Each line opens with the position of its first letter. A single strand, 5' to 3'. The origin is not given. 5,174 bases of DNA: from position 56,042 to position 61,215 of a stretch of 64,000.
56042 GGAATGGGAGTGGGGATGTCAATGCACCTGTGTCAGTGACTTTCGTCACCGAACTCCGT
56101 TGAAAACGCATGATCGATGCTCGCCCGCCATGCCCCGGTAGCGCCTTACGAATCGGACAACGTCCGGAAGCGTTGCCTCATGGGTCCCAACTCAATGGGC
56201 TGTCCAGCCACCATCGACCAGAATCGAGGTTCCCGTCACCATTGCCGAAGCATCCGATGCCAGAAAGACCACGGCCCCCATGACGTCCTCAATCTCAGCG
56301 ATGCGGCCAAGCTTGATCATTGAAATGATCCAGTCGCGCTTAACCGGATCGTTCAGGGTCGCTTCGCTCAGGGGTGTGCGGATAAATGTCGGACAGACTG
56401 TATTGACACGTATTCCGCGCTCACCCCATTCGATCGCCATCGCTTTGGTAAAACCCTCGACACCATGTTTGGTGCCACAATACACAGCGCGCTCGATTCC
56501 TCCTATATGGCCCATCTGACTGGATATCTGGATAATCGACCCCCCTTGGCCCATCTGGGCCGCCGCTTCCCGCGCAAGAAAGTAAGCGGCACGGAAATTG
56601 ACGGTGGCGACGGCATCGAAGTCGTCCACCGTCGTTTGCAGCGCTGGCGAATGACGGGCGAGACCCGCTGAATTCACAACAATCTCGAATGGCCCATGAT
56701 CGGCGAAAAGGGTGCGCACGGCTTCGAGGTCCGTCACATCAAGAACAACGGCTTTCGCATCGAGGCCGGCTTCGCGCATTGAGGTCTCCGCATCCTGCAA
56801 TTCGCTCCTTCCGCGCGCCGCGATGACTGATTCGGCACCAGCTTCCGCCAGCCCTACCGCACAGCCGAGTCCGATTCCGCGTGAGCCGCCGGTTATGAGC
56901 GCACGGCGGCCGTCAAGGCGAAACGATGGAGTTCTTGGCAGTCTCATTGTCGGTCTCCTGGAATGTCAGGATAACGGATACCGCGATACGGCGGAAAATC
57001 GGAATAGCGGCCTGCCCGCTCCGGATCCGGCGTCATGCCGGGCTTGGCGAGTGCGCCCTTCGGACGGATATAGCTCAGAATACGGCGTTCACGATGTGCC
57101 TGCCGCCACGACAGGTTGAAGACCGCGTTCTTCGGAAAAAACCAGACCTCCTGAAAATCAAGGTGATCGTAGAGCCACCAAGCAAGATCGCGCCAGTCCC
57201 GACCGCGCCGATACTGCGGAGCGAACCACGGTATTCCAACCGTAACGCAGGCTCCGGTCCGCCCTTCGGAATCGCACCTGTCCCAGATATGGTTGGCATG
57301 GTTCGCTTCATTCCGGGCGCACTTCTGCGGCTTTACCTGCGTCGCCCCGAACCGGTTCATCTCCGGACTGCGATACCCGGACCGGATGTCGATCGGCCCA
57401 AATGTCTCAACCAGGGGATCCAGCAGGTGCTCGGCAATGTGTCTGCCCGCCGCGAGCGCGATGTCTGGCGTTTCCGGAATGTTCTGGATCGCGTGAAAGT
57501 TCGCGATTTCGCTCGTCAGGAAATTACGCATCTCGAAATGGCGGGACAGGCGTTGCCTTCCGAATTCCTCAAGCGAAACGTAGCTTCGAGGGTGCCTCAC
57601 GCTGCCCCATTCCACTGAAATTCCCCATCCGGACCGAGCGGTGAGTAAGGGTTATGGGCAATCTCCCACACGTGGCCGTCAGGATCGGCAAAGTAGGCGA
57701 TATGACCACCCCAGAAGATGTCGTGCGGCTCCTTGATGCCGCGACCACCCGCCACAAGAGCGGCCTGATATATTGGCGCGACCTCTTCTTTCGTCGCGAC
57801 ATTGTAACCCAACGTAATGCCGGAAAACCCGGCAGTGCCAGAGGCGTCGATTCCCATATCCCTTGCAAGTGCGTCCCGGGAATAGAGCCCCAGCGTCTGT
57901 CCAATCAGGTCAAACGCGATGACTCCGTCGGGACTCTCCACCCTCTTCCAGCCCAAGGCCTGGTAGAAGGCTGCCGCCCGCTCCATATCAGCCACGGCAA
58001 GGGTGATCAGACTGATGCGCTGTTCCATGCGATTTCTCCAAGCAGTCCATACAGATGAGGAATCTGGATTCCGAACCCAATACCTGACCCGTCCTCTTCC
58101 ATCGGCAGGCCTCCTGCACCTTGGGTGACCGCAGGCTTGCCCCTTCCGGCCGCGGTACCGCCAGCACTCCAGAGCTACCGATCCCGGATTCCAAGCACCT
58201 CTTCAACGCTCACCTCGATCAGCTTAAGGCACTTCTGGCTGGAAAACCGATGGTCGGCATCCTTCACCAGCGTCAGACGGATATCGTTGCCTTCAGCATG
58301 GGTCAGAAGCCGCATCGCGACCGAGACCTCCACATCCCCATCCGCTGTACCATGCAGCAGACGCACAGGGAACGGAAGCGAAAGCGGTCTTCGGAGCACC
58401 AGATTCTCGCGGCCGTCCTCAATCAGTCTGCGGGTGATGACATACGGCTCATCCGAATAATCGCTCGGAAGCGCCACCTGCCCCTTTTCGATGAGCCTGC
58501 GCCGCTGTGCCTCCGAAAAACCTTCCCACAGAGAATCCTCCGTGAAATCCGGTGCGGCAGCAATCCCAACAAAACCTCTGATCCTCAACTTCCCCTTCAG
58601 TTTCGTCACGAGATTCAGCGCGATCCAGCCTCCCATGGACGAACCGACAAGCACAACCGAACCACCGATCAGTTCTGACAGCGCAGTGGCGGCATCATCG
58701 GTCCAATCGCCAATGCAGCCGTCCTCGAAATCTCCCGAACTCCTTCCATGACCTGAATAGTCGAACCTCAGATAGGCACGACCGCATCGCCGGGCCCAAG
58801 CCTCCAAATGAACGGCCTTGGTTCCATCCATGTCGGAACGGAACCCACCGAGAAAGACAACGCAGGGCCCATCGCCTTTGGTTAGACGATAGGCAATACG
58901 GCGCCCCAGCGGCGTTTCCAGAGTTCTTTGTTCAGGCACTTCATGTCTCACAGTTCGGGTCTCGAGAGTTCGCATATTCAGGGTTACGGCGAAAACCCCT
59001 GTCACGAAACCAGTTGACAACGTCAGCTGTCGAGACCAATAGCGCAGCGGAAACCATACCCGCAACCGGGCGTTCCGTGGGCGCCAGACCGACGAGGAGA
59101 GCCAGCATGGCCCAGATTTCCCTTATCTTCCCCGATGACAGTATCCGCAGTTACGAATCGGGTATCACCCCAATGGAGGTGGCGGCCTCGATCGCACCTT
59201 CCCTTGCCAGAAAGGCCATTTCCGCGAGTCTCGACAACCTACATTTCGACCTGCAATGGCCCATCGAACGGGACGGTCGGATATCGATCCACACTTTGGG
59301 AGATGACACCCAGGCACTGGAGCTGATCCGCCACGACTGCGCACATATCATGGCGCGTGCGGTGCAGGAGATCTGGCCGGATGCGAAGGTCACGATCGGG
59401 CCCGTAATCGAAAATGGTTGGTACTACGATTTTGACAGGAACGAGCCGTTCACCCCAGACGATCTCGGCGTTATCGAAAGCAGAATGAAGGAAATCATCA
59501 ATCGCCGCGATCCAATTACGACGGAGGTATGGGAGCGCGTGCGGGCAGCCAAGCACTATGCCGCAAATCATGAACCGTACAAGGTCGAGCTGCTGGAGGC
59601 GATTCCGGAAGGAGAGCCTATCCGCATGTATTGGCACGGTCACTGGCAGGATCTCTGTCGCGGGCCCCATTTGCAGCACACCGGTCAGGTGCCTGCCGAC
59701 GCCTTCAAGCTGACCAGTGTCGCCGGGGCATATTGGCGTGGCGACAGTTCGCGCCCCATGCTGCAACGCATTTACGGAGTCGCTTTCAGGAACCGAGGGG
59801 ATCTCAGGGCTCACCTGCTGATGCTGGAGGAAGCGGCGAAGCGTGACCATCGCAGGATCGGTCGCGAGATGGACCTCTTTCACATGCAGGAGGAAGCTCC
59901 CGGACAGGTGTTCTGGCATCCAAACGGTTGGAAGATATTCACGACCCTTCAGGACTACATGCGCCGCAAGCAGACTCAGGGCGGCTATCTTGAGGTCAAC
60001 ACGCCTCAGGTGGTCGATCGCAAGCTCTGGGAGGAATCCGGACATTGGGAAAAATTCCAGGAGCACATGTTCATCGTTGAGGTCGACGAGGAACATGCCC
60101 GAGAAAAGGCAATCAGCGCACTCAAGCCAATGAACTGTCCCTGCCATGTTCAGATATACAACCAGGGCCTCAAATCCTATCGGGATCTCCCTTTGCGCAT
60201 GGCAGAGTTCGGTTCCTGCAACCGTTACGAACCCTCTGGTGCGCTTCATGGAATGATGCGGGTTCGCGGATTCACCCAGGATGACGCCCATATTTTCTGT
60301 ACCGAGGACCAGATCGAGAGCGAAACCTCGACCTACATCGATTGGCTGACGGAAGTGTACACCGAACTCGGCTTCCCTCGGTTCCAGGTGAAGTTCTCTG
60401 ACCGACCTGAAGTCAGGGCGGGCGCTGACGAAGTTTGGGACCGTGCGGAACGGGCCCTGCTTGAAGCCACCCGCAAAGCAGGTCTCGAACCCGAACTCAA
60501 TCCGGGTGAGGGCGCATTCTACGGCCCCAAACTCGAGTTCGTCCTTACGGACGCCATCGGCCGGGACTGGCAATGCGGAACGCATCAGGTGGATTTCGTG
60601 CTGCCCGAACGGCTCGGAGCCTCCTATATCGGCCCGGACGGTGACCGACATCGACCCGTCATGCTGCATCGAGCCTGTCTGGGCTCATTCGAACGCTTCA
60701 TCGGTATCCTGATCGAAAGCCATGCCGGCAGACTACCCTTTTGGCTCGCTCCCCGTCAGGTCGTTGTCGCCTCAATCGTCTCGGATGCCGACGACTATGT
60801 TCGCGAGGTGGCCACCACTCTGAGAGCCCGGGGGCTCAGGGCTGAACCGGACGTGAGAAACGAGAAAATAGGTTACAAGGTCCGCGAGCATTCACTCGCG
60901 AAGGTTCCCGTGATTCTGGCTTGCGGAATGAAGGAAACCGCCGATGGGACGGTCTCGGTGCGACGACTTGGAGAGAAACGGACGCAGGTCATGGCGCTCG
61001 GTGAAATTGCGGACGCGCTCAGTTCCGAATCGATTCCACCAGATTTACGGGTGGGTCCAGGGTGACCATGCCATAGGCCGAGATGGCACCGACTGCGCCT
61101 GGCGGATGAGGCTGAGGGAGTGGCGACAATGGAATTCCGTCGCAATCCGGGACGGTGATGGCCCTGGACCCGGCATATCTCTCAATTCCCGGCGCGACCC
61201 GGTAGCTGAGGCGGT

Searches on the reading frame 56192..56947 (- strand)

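Call 50: search_protein_families(library=pfam, proteins=[window:56192-56947:-], max_evalue=0.001)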
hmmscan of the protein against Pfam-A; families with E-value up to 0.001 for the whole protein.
window:56192-56947:- (251 aa): 5 families
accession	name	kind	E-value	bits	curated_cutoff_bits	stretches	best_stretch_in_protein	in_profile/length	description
PF13561.12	adh_short_C2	-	1.2e-57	195.7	27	1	23-249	6-236/236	Enoyl-(Acyl carrier protein) reductase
PF00106.31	adh_short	-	8.6e-45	153.1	26.6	1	16-197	3-190/195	short chain dehydrogenase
PF08659.16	KR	-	4.1e-13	50.1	22.6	1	17-169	4-162/180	KR domain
PF23441.1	SDR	-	2.2e-12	47.4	27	1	15-247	9-254/258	SDR-like rossmann domain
PF01370.27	Epimerase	-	1.3e-05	25.2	20.9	1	16-143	1-115/240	NAD dependent epimerase/dehydratase family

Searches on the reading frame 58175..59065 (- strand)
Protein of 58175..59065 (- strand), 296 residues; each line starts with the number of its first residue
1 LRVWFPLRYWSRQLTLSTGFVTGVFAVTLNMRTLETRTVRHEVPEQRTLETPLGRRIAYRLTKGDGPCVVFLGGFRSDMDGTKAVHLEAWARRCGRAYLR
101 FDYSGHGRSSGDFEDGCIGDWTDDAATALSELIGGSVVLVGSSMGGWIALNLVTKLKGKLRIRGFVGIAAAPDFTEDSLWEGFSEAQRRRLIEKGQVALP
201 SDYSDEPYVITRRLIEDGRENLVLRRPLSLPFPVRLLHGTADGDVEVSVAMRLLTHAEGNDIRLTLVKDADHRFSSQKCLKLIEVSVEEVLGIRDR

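Call 7: search_protein_families(library=pfam, proteins=[window:58175-59065:-], max_evalue=0.01)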
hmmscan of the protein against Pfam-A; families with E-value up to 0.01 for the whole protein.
window:58175-59065:- (296 aa): 3 families
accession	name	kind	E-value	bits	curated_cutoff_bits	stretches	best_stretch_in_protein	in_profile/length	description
PF12697.13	Abhydrolase_6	-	1.1e-11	46.3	26.3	1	69-191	1-113/217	Alpha/beta hydrolase family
PF12146.15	Hydrolase_4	-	2.4e-11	43.8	27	1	86-197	22-139/239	Serine aminopeptidase, S33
PF00561.26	Abhydrolase_1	-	3.5e-08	33.9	25.8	1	93-199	25-136/245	alpha/beta hydrolase fold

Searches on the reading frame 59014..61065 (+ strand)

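Call 7: search_protein_families(library=pfam, proteins=[window:59014-61065:+], max_evalue=0.01)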
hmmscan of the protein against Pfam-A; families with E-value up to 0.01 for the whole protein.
window:59014-61065:+ (683 aa): 4 families
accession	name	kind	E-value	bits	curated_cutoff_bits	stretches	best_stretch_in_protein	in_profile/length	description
PF00587.30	tRNA-synt_2b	-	1.7e-45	155.8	29.3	1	365-570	8-179/179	tRNA synthetase class II core domain (G, H, P, S and T)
PF03129.25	HGTP_anticodon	-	3.2e-18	66.1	21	1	582-671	1-93/94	Anticodon binding domain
PF07973.19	tRNA_SAD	-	1.7e-12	47.5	24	1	203-254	1-44/44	Threonyl and Alanyl tRNA synthetase second additional domain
PF02824.27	TGS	-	5.3e-05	23.6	22.2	1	39-94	5-60/60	TGS domain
